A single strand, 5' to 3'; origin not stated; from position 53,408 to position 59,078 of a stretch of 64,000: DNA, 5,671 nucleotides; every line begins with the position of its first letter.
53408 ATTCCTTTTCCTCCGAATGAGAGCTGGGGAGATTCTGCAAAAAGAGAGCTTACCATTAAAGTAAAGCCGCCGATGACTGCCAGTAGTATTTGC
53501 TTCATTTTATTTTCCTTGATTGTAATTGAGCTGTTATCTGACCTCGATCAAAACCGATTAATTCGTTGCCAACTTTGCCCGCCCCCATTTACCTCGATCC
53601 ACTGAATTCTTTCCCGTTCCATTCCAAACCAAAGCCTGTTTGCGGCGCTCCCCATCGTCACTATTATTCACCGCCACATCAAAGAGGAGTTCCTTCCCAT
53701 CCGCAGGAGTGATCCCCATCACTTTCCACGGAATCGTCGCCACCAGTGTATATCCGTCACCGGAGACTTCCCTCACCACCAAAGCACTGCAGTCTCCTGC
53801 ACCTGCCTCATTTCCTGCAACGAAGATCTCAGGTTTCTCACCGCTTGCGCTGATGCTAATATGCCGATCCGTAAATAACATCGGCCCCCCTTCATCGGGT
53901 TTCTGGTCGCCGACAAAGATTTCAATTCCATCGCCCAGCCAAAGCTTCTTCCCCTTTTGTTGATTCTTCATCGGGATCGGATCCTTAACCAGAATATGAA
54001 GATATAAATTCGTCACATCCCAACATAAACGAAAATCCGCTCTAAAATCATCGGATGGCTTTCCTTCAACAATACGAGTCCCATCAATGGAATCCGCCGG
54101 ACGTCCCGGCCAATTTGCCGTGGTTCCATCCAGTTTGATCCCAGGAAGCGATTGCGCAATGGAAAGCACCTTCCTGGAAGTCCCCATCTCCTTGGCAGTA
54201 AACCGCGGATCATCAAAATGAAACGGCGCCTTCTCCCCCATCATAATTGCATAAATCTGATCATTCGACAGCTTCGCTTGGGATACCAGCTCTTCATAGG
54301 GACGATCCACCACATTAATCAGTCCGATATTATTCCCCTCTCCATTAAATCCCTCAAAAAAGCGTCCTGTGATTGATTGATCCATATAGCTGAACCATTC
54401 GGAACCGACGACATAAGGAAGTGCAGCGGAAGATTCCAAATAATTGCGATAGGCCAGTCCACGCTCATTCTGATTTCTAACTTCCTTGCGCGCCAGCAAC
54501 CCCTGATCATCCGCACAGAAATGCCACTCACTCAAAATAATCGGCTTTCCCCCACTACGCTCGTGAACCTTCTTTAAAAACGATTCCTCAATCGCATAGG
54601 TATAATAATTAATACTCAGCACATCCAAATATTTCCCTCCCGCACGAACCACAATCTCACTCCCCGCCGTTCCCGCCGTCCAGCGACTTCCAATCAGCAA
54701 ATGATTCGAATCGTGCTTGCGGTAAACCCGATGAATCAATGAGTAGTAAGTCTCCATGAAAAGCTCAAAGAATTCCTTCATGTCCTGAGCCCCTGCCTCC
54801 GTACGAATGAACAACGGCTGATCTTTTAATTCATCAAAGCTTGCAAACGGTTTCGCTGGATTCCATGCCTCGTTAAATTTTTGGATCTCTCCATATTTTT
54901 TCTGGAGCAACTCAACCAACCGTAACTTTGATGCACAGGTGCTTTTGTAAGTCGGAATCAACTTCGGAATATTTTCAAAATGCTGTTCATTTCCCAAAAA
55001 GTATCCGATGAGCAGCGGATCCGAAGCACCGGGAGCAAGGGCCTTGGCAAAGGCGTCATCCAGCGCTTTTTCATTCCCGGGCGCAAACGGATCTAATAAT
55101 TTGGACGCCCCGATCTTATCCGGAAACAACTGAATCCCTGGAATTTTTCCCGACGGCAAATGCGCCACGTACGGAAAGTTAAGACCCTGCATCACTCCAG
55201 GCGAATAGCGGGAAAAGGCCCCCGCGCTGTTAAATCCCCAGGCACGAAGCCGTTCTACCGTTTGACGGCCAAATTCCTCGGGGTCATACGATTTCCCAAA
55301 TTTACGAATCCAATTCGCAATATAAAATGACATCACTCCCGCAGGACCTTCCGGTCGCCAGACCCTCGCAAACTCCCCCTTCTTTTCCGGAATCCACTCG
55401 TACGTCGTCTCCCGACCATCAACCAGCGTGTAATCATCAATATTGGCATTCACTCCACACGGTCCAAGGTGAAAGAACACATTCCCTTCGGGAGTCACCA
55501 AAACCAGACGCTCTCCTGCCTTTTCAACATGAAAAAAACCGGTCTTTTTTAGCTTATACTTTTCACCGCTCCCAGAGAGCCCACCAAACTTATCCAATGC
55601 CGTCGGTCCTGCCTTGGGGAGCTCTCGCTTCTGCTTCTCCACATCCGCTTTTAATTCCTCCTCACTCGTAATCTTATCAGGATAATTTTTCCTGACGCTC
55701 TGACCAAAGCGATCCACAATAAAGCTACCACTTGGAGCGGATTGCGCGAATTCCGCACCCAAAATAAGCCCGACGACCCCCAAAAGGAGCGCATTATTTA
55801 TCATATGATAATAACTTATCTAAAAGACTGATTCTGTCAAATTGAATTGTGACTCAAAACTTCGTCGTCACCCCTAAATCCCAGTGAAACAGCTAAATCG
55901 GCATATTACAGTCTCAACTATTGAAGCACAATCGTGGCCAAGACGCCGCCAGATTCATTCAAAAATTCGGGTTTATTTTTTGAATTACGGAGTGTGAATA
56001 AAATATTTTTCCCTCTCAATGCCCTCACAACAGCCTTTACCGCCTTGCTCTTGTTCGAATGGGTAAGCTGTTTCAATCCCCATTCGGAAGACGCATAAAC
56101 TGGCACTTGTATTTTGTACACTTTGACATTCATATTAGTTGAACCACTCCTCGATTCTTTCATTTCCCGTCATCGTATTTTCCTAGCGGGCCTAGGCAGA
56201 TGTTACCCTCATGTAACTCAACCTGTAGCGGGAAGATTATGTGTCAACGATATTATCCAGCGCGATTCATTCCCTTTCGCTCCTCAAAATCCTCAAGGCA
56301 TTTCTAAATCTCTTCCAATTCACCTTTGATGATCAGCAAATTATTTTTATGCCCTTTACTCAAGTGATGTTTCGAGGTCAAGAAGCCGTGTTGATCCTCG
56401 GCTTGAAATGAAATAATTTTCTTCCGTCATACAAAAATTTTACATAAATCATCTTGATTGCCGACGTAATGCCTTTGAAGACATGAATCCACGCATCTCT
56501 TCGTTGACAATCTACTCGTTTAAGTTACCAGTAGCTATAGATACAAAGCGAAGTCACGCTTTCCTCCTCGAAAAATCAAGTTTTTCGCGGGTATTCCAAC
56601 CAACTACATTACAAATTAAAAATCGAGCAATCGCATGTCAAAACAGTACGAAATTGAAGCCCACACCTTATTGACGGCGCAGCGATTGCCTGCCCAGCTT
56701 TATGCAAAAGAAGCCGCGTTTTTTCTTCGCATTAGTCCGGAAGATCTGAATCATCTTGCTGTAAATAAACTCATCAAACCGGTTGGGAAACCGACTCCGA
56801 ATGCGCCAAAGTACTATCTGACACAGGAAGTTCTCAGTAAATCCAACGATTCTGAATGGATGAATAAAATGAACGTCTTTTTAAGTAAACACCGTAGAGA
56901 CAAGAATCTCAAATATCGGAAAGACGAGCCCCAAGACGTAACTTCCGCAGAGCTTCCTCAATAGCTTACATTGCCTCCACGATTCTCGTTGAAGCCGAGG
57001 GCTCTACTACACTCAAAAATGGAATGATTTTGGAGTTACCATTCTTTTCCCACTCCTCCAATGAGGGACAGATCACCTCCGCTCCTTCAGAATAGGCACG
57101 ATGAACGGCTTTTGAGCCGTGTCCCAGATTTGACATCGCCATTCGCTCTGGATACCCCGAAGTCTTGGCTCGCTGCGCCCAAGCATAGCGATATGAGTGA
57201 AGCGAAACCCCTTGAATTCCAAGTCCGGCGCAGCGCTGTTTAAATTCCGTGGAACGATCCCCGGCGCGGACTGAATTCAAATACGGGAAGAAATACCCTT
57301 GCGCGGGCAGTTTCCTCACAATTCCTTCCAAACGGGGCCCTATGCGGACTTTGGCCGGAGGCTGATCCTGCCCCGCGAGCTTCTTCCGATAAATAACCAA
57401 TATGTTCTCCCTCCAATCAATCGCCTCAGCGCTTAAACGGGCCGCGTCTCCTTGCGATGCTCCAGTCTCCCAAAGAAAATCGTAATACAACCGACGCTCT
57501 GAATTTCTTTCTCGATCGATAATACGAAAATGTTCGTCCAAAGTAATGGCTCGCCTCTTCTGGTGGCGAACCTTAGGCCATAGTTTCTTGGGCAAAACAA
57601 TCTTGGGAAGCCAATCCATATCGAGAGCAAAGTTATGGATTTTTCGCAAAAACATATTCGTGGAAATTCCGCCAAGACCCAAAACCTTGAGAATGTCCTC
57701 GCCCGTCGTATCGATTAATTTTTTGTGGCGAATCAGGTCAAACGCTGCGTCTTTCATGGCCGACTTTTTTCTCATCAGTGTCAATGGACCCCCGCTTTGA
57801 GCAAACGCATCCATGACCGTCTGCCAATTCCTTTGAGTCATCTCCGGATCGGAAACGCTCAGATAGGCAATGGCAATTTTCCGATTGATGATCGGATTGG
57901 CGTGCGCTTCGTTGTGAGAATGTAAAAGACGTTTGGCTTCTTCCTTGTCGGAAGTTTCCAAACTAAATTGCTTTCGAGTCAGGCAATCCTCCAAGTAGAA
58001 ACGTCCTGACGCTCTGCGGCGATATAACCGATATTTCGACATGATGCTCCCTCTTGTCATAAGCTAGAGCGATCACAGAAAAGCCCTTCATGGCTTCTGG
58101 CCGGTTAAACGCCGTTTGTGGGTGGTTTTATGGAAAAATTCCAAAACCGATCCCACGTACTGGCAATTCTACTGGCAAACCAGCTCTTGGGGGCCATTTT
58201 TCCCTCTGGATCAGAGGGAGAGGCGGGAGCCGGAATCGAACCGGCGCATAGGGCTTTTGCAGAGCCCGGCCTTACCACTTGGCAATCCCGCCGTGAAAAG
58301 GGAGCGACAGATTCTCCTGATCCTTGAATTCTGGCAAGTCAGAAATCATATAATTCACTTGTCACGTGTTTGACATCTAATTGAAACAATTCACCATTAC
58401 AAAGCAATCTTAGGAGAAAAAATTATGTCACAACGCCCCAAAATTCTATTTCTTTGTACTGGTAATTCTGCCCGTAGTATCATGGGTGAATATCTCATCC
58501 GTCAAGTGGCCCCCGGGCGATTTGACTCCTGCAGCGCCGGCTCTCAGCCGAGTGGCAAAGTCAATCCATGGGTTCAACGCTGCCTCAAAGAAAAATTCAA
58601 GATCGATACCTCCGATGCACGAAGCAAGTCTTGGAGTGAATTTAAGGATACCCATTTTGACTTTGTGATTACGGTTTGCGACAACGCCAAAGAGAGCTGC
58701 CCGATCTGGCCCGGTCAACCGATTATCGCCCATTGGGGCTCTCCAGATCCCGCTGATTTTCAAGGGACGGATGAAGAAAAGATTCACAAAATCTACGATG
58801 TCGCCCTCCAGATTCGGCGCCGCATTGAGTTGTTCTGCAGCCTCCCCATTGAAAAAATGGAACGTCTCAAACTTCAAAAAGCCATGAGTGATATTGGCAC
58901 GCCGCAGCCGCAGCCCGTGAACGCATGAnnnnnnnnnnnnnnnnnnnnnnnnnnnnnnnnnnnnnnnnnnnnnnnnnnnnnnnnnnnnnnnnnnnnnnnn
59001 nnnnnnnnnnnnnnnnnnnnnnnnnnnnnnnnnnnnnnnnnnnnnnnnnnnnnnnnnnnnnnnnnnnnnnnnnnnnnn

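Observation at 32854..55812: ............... palindrome marks nearly every CAZyme transcription unit inside the island; LacI-family regulator is a candidate binder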

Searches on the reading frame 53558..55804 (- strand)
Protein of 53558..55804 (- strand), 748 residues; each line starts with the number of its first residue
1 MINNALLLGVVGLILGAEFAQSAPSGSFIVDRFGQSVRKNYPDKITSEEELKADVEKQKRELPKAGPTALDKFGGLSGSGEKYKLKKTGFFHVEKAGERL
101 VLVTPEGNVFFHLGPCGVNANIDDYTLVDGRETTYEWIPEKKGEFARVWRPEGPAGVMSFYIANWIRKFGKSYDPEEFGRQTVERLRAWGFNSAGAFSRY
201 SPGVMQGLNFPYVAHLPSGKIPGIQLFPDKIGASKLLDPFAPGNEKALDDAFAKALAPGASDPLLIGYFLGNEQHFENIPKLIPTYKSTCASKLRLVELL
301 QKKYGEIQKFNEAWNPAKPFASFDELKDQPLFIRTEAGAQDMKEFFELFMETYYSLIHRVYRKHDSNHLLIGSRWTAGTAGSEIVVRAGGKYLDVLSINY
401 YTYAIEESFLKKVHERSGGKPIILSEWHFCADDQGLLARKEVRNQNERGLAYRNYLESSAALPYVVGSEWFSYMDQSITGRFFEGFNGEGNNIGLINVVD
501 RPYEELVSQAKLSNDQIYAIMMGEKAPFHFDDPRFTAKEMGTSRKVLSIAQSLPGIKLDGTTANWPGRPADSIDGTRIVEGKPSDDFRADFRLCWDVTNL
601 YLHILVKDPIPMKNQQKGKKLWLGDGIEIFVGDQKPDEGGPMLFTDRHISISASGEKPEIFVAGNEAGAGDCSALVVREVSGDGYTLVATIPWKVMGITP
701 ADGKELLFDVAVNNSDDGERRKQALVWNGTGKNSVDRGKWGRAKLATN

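Call 10: search_protein_families(library=pfam, proteins=[window:53558-55804:-])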
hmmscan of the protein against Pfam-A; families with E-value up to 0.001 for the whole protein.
window:53558-55804:- (748 aa): 1 family
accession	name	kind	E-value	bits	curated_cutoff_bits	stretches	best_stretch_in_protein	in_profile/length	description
PF06452.16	CBM9_1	-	6.2e-18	65.8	23.4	1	570-746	12-183/185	Carbohydrate family 9 binding domain-like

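Call 48: search_solved_structures(query=window:53558-55804:-, max_evalue=0.01)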
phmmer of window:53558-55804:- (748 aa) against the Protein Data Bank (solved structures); distinct sequences matched with E-value up to 0.01: 6.
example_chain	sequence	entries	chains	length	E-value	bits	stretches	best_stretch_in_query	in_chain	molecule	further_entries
6xj9_A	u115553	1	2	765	1.6e-47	165.6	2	130-519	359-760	Agarase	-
4bq2_A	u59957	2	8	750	2.4e-45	158.4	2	156-525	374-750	B-AGARASE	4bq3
4bq4_A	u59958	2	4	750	5.6e-45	157.1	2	156-525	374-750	B-AGARASE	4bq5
5z6p_A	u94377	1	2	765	2.6e-44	154.9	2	131-518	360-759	B-agarase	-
5t3b_A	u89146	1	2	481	3.4e-14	55.3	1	342-478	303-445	Glycoside Hydrolase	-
1i82_A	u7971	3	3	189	2.8e-08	35.7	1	571-745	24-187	ENDO-1,4-BETA-XYLANASE A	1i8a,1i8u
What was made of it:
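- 52102..55804 (-): Target operon: GH50-like catalytic domain plus CBM9, a 198-aa protein, and DUF4886. Matches to GH50 agarase structures, E 1e-44 to 1e-47 (call 48).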

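Call 61: search_protein_families(library=ncbifam, proteins=[window:53558-55804:-], max_evalue=0.0001)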
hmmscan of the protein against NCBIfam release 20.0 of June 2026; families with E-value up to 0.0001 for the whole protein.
window:53558-55804:- (748 aa): 0 families

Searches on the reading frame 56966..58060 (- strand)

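Call 10: search_protein_families(library=pfam, proteins=[window:56966-58060:-])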
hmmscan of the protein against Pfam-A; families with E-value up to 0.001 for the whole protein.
window:56966-58060:- (364 aa): 1 family
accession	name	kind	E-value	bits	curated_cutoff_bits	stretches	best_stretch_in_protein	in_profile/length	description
PF00589.27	Phage_integrase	-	4.1e-05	23.9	27.1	1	187-324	22-166/172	Phage integrase family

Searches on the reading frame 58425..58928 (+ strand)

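Call 14: search_protein_families(library=pfam, proteins=[window:58425-58928:+])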
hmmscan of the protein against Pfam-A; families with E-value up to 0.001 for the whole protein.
window:58425-58928:+ (167 aa): 1 family
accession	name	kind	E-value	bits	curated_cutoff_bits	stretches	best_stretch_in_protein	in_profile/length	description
PF01451.26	LMWPc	-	2.1e-14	54.4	23.2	1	7-125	1-134/144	Low molecular weight phosphotyrosine protein phosphatase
